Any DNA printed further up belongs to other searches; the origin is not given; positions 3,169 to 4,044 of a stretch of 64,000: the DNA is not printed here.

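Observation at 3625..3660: Canonical EF-hand calcium-binding loop embedded in a TetR-family regulator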

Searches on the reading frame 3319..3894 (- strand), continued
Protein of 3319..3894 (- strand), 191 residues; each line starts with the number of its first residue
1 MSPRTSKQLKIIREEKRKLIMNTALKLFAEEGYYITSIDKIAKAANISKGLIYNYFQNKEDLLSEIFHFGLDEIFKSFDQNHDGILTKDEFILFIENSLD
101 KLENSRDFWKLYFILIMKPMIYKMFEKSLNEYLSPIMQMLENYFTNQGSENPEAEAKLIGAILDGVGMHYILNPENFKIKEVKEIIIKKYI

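Call 28: find_encoding_contigs(protein=P0099, flank=8000, max_places=2)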
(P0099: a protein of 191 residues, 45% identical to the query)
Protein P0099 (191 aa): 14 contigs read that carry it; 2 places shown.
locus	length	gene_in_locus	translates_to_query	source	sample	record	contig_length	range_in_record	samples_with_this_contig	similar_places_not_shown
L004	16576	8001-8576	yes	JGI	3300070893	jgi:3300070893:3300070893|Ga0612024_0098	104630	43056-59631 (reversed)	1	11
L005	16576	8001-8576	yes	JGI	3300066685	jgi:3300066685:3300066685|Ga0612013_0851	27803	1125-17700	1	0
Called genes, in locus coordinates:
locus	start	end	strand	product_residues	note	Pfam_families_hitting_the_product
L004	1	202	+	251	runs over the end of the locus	PF08445:FR47 (faint), PF13673:Acetyltransf_10 (weak), PF13508:Acetyltransf_7 (weak)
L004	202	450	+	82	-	PF00550:PP-binding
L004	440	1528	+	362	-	-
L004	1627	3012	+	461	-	PF01943:Polysacc_synt, PF13440:Polysacc_synt_3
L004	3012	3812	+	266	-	PF13489:Methyltransf_23, PF08241:Methyltransf_11, PF08242:Methyltransf_12, PF13649:Methyltransf_25, PF01209:Ubie_methyltran (weak), PF13847:Methyltransf_31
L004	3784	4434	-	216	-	-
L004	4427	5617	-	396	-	PF13439:Glyco_transf_4, PF00534:Glycos_transf_1, PF13692:Glyco_trans_1_4, PF13524:Glyco_trans_1_2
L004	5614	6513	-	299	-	-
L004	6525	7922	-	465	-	PF00498:FHA, PF16697:Yop-YscD_cpl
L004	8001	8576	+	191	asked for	PF00440:TetR_N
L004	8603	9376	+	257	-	PF17131:TP_0789-like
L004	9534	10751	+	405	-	PF12704:MacB_PCD, PF02687:FtsX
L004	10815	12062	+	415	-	PF12704:MacB_PCD, PF02687:FtsX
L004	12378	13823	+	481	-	PF02687:FtsX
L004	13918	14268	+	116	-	PF05635:23S_rRNA_IVP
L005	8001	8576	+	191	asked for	PF00440:TetR_N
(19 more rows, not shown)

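Call 29: fold_search(model_id=the predicted structure, library=pdb)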
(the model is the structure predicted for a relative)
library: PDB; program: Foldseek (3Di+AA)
matches with E <= 10: 845; with E <= 0.001: 236
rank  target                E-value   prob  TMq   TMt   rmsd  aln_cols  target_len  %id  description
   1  3whb_A                6.2e-06  1.00  0.70  0.71   3.6       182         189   21  Crystal structure of FadR from Bacillus subtilis, a transcriptional regulator involved in the regulation of fatty acid (released 2014-03-19)
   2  4ich_A                6.8e-06  1.00  0.61  0.61   4.9       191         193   19  Crystal structure of a putative TetR family transcriptional regulator from Saccharomonospora viridis DSM 43017 (released 2013-01-02)
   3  5h9t_F                1.1e-05  1.00  0.68  0.66   4.7       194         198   19  Crystal structure of native NalD at resolution of 2.9, the secondary repressor of MexAB-OprM multidrug efflux pump in  (released 2016-04-20)
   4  3whc_C                1.1e-05  1.00  0.65  0.66   4.3       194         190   21  Crystal structure of a transcriptional regulator FadR from Bacillus subtilis in complex with stearoyl-CoA (released 2014-03-19)
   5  6azh_A                1.5e-05  1.00  0.70  0.70   3.7       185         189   20  Clostridium perfringens putative fatty acid metabolism regulator (released 2017-12-20)
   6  4ich_B                1.7e-05  1.00  0.63  0.63   4.6       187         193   20  Crystal structure of a putative TetR family transcriptional regulator from Saccharomonospora viridis DSM 43017 (released 2013-01-02)
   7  1vi0_A                1.8e-05  1.00  0.70  0.70   3.5       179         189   21  Crystal structure of a transcriptional regulator (released 2003-12-30)
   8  3whb_B                1.9e-05  1.00  0.67  0.68   4.0       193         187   21  Crystal structure of FadR from Bacillus subtilis, a transcriptional regulator involved in the regulation of fatty acid (released 2014-03-19)
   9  5gpa_A                1.9e-05  1.00  0.61  0.61   4.7       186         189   21  Structural analysis of fatty acid degradation regulator FadR from Bacillus halodurans (released 2017-03-01)
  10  4nel                  2.0e-05  1.00  0.62  0.62   4.7       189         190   20  Crystal structure of a putative transcriptional regulator from Saccharomonospora viridis in complex with N,N-dimethylmet (released 2013-12-04)
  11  5gpa_B                3.0e-05  1.00  0.68  0.69   3.7       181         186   18  Structural analysis of fatty acid degradation regulator FadR from Bacillus halodurans (released 2017-03-01)
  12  5gp9_A                3.1e-05  1.00  0.69  0.68   3.8       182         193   19  Structural analysis of fatty acid degradation regulator FadR from Bacillus halodurans (released 2017-03-01)
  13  3whc_A                4.0e-05  1.00  0.70  0.70   4.0       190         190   19  Crystal structure of a transcriptional regulator FadR from Bacillus subtilis in complex with stearoyl-CoA (released 2014-03-19)
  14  3egq_B                4.0e-05  1.00  0.57  0.65   4.5       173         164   20  Crystal structure of a tetr-family transcriptional regulator (af_1817) from archaeoglobus fulgidus at 2.55 A resolutio (released 2008-10-07)
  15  1vi0_B                4.4e-05  1.00  0.70  0.71   3.5       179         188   21  Crystal structure of a transcriptional regulator (released 2003-12-30)
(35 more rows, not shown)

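Call 32: find_related_loci(query=A1, collection=genome_contigs, flank=6000)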
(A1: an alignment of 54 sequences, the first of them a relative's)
Query A1 (191 aa) in genome_contigs; peptide patterns used: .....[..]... (x = any residue, [..] = any of these).
599 stretches matched a pattern (row limit reached: there are more); 597 encode a relative of the query (tblastn E <= 1e-3); the best 80 are kept; 80 distinct loci.
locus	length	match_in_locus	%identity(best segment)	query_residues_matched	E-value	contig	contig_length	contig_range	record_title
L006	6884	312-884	68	1-191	3e-86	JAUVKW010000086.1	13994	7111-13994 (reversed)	MAG: Bacteroidota bacterium isolate CSMAG_490 CSMAG_490_k141_1083478_length_13994_cov_10.9841, whole genome shotgun sequ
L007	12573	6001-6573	61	1-191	1e-79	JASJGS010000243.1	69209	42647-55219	MAG: Bacteroidales bacterium isolate ChS5.bin.2 ChesSed_k141_807793, whole genome shotgun sequence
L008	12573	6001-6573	52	1-191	1e-65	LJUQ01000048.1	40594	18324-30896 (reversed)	MAG: Bacteroides sp. SM23_62_1 WORSMTZ_3469, whole genome shotgun sequence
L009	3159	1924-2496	51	1-191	6e-65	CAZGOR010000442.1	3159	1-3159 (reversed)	MAG TPA_asm: uncultured Bacteroides sp. isolate binchicken_co116_246 genome assembly, contig: NODE_42230_length_3159_cov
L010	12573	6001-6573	51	1-191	3e-64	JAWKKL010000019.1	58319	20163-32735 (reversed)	MAG: Bacteroidales bacterium isolate ABC1.42 ABC1.42.fa-19, whole genome shotgun sequence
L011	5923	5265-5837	50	1-191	9e-64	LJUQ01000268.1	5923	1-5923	MAG: Bacteroides sp. SM23_62_1 WORSMTZ_45330, whole genome shotgun sequence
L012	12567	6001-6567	51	3-191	2e-63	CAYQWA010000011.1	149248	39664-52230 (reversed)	MAG TPA_asm: uncultured Bacteroidales bacterium isolate SRP077602_co7_588 genome assembly, contig: NODE_199_length_14924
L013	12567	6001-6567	48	3-191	1e-60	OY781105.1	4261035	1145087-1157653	MAG: Bacteroidales bacterium isolate 0f0db77d-63af-43ca-a293-a1227edc7b73 genome assembly, chromosome: 1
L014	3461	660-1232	53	1-190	6e-61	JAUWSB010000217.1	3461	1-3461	MAG: Bacteroidota bacterium isolate CSMAG_2543 CSMAG_2543_k127_1709771_length_3461_cov_49.0417, whole genome shotgun seq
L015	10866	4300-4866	50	3-191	9e-61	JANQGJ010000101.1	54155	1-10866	MAG: Bacteroidales bacterium isolate PL23b_bin.4 k99_890598, whole genome shotgun sequence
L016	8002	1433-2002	51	1-190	2e-60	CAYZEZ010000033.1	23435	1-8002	MAG TPA_asm: uncultured Bacteroides sp. isolate binchicken_co150_186 genome assembly, contig: NODE_4643_length_23435_cov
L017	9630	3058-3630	51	1-191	4e-60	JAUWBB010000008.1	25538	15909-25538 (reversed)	MAG: Bacteroidota bacterium isolate CSMAG_1309 CSMAG_1309_k141_514384_length_25538_cov_7.9937, whole genome shotgun sequ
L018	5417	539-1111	51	1-190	5e-60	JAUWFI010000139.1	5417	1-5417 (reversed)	MAG: Bacteroidota bacterium isolate CSMAG_2212 CSMAG_2212_k141_3396291_length_5417_cov_9.0000, whole genome shotgun sequ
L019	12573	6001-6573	49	1-191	6e-60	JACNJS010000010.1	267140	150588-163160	MAG: Bacteroidetes bacterium isolate NIOZ-UU40 NIOZ-UU_NODE_6_length_267140_cov_12.9647, whole genome shotgun sequence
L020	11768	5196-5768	51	1-191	2e-59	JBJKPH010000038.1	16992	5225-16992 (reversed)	MAG: Bacteroidales bacterium isolate Bin_117 S1Ck127_3109924_flag_1_multi_5.9970_len_16992, whole genome shotgun sequenc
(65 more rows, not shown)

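Call 33: search_protein_families(library=pfam, alignment_id=A1, max_evalue=0.01)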
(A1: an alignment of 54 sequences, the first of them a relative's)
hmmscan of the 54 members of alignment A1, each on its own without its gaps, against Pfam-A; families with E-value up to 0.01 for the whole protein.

A. member 1, P0001 (191 aa): 7 families
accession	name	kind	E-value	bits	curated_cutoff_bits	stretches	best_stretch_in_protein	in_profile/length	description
PF00440.29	TetR_N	-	3.5e-17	62.4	24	1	20-66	1-47/47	Bacterial regulatory proteins, tetR family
PF00036.39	EF-hand_1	-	2.4e-06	27.1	25.4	1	71-95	2-26/29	EF hand domain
PF13405.12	EF-hand_6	-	1.9e-05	24.4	25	1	71-96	2-27/30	EF-hand domain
PF13833.12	EF-hand_8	-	0.00023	21.3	28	1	72-93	28-49/54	EF-hand domain pair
PF13202.12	EF-hand_5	-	0.00029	20.6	25.9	1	71-94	1-24/25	EF hand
PF13499.12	EF-hand_7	-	0.00067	20.4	30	1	71-92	42-63/67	EF-hand domain pair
PF13977.11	TetR_C_6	-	0.0036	17.9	27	1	95-185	9-105/115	BetI-type transcriptional repressor, C-terminal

B. families by the number of members that match (of 54 scanned): 15 families
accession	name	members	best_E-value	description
PF00440.29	TetR_N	54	1.1e-19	Bacterial regulatory proteins, tetR family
PF00036.39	EF-hand_1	40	2.4e-06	EF hand domain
PF13405.12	EF-hand_6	29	6.6e-06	EF-hand domain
PF13977.11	TetR_C_6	21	6.7e-07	BetI-type transcriptional repressor, C-terminal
PF13499.12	EF-hand_7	18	7.5e-06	EF-hand domain pair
PF13202.12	EF-hand_5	18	9.6e-05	EF hand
PF13833.12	EF-hand_8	8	1.1e-05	EF-hand domain pair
PF17940.6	TetR_C_31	5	0.0002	Tetracyclin repressor-like, C-terminal domain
PF13022.12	HTH_Tnp_1_2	4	0.00069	Helix-turn-helix of insertion element transposase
PF19776.5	DUF6262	2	0.0045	Family of unknown function (DUF6262)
PF12763.14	EH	1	0.0023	EH domain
PF20301.3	pNTSase1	1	0.003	Predicted novel nucleotide synthetase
PF24419.1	Cupin_NOL9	1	0.0049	Polynucleotide 5'-hydroxyl-kinase NOL9, N-terminal domain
PF20206.4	Tra1_ring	1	0.0071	Tra1 HEAT repeat ring region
PF18665.6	TetR_C_37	1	0.0074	Tetracyclin repressor-like, C-terminal domain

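Call 36: search_protein_representatives(alignment_id=A1)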
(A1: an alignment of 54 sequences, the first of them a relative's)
Query: 54 sequences, 192 profile positions. Proteins with E-value up to 0.001 (for the whole library): 155641; up to 1e-10: 12159; up to 1e-30: 682. The best 150 are listed.
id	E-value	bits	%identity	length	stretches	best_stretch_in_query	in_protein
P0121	9.1e-82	289.8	-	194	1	1-191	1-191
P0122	3.4e-79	281.4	-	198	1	1-192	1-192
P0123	1.1e-78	279.8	-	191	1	2-191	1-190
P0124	1.3e-78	279.5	-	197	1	1-191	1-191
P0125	7.3e-78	277.0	-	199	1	1-191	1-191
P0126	7.7e-77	273.7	-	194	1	1-191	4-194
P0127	9.0e-77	273.5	-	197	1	1-191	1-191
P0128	2.2e-75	269.0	-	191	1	1-191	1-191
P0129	2.2e-74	265.7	-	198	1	1-191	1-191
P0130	2.3e-73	262.4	-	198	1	1-191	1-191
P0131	4.0e-73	261.6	-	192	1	1-190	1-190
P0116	4.7e-72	258.1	-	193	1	1-191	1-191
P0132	3.6e-71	255.2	-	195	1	1-191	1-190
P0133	5.6e-71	254.6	-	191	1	1-190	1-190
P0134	2.8e-70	252.3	-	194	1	1-191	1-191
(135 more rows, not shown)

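Call 42: find_encoding_contigs(protein=P0044, flank=6000, max_places=1)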
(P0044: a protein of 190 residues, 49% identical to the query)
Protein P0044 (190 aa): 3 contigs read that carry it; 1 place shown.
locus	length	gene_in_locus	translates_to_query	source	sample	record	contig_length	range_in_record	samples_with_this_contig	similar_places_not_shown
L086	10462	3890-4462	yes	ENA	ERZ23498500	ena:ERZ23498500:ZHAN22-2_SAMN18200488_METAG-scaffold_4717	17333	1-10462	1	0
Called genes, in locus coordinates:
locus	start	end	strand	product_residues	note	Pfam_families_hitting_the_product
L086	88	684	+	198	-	-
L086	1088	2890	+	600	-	PF00009:GTP_EFTU, PF01926:MMR_HSR1 (faint), PF22042:EF-G_D2 (weak), PF03144:GTP_EFTU_D2, PF00679:EFG_C, PF21018:BipA_C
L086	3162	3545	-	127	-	PF00072:Response_reg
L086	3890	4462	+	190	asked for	PF00440:TetR_N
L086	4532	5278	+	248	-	PF17131:TP_0789-like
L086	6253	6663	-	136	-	-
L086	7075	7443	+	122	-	PF05635:23S_rRNA_IVP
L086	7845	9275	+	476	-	PF02687:FtsX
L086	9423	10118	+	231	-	PF13476:AAA_23 (faint), PF00005:ABC_tran, PF02463:SMC_N (weak), PF13304:AAA_21 (weak)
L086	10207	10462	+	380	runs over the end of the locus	-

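Call 43: find_encoding_contigs(protein=P0088, flank=6000, max_places=1)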
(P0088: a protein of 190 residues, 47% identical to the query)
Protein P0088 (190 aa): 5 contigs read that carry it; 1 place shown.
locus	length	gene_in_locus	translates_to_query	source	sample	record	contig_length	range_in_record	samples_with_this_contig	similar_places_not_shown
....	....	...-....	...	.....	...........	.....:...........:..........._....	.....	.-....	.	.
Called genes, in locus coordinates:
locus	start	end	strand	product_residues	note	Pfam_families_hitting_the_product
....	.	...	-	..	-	?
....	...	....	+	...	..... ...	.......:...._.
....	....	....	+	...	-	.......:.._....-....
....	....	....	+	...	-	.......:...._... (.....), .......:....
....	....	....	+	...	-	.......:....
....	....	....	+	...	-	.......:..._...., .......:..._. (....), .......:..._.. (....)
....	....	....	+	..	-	-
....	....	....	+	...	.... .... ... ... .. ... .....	-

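Call 44: find_encoding_contigs(protein=P0100, flank=6000, max_places=1)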
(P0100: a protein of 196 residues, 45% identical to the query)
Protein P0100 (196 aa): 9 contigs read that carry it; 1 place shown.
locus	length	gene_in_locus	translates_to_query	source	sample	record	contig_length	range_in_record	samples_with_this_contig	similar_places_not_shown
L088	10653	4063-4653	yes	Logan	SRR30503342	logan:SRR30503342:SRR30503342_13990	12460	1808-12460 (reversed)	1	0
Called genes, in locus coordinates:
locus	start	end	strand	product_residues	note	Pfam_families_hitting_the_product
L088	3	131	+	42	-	?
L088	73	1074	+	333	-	PF02615:Ldh_2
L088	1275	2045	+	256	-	PF05899:Cupin_3 (faint), PF07883:Cupin_2, PF02311:AraC_binding, PF07883:Cupin_2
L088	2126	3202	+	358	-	PF14100:DUF6807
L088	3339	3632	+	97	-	-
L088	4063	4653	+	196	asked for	PF00440:TetR_N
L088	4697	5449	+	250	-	PF17131:TP_0789-like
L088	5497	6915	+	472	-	PF12704:MacB_PCD (faint), PF02687:FtsX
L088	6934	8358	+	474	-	PF02687:FtsX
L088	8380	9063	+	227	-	PF00005:ABC_tran, PF13401:AAA_22 (weak), PF13304:AAA_21, PF02463:SMC_N (weak)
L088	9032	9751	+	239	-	PF00188:CAP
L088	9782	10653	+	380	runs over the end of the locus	-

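Call 52: search_protein_families(library=ncbifam, proteins=[window:3319-3894:-, L001:11981-12664:+, L001:12709-13857:+, L002:12750-13949:+], max_evalue=0.01)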
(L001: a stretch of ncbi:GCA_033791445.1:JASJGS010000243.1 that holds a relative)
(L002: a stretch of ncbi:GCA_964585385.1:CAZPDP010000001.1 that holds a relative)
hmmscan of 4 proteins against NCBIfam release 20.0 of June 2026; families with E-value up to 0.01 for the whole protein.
window:3319-3894:- (191 aa): 22 families
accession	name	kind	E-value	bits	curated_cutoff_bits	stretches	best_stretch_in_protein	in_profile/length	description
NF053878.1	FATransRegFadRBac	equivalog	3.9e-17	62.6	200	1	14-182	2-176/190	fatty acid metabolism transcriptional regulator FadR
NF051852.1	efflux_TF_MtrR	exception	2.7e-14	53.4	280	1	15-189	10-196/205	multidrug efflux system transcriptional repressor MtrR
NF007949.0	PRK10668.1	equivalog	5.7e-14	52.1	271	1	12-70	8-66/216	multidrug efflux transporter transcriptional repressor AcrR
NF001978.0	PRK00767.1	equivalog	4.8e-12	46.1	118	1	16-191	10-187/197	transcriptional regulator BetI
TIGR03384.1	betaine_BetI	equivalog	1.2e-11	44.6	201.3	1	12-185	5-180/189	choline-binding transcriptional repressor BetI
TIGR03968.1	mycofact_TetR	equivalog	1.5e-11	44.2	224.9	1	14-88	8-82/190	mycofactocin system transcriptional regulator MftR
NF053731.1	TransRegFasRMycb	equivalog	6.6e-11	42.4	330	1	8-83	4-79/199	HTH-type transcriptional activator FasR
TIGR03613.1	RutR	equivalog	1.3e-10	41.5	368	1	13-137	6-132/202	pyrimidine utilization regulatory protein R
NF037937.1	septum_RefZ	equivalog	5.6e-10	39.4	180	1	18-81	2-65/195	forespore capture DNA-binding protein RefZ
NF041196.1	ScbR_bind_reg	equivalog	2.9e-09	37.4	150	1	17-70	8-61/191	ScbR family autoregulator-binding transcription factor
NF051457.1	acryl_TF_AcuR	equivalog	6.1e-09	35.4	247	1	13-67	15-69/204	acrylate utilization transcriptional regulator AcuR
NF007430.0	PRK09975.1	equivalog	9e-09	34.8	274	1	15-68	11-64/220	acrEF/envCD operon transcriptional regulator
NF050111.1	TransRegSACE7040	equivalog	1.5e-08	34.8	250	1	16-67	2-53/186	SACE_7040 family transcriptional regulator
NF000040.3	Tn10_TetC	equivalog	1.1e-07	32.2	425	1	19-75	17-73/197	tetracyline resistance-associated transcriptional repressor TetC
NF011584.0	PRK15008.1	equivalog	3.3e-07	30.4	230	1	14-111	17-111/212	HTH-type transcriptional regulator RutR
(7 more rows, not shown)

L001:11981-12664:+ (227 aa): 201 families (the best 25 are shown)
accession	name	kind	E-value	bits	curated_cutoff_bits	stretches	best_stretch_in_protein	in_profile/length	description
TIGR02211.1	LolD_lipo_ex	equivalog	7.8e-68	228.3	307.75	1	3-221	1-219/221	lipoprotein-releasing ABC transporter ATP-binding protein LolD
TIGR02982.1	heterocyst_DevA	subfamily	2.6e-62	210.3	295.8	1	3-221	1-219/220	ABC exporter ATP-binding subunit, DevA family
NF038007.1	ABC_ATP_DarD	equivalog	1.8e-61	207.4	375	1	4-220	2-217/218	darobactin export ABC transporter ATP-binding protein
NF008639.0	PRK11629.1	equivalog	4.4e-61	206.3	360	1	3-223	6-226/234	lipoprotein-releasing ABC transporter ATP-binding protein LolD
NF007826.0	PRK10535.1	equivalog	4.4e-60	203.7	966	1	3-224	4-224/648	macrolide ABC transporter ATP-binding protein/permease MacB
TIGR02673.1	FtsE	equivalog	4.3e-59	199.7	264.85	1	3-219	1-213/214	cell division ATP-binding protein FtsE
TIGR03608.1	L_ocin_972_ABC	subfamily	6e-59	199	254.85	1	8-216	3-206/206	putative bacteriocin export ABC transporter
NF007879.0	PRK10584.1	equivalog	6.2e-56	189.7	336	1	3-222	6-225/228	putative ABC transporter ATP-binding protein YbbA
TIGR02315.1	ABC_phnC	equivalog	7e-55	186.1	266.1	1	3-221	1-224/243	phosphonate ABC transporter ATP-binding protein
TIGR03265.1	PhnT2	equivalog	3.4e-53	181.1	457.7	1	3-221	4-213/353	putative 2-aminoethylphosphonate ABC transporter ATP-binding protein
NF040933.2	ABC_arch_GlcV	equivalog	8.1e-53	179.5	450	1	4-221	3-220/357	glucose ABC transporter ATP-binding protein GlcV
TIGR01186.1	proV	subfamily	1.8e-52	178.6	326.6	1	20-221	6-208/363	betaine/proline/choline family ABC transporter ATP-binding protein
TIGR02314.1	ABC_MetN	equivalog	1.1e-51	175.9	499.7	1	3-218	1-215/343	methionine ABC transporter ATP-binding protein MetN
NF006987.0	PRK09452.1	equivalog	1.8e-51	175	482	1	2-224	16-229/378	spermidine/putrescine ABC transporter ATP-binding protein PotA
TIGR04521.1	ECF_ATPase_2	equivalog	4e-49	167.2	330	1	4-223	1-225/279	energy-coupling factor transporter ATPase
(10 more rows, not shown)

L001:12709-13857:+ (382 aa): 0 families

L002:12750-13949:+ (399 aa): 0 families

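Call 53: search_protein_families(library=pfam, proteins=[L001:12709-13857:+, L002:12750-13949:+], max_evalue=1)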
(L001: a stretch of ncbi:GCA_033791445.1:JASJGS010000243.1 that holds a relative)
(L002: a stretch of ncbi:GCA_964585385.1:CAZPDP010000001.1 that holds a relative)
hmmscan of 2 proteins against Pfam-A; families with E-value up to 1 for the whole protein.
L001:12709-13857:+ (382 aa): 0 families

L002:12750-13949:+ (399 aa): 1 family
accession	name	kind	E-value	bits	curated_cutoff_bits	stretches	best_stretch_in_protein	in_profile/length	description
PF06980.17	DUF1302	-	0.00035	20.2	23.2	1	126-253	150-263/541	Protein of unknown function (DUF1302)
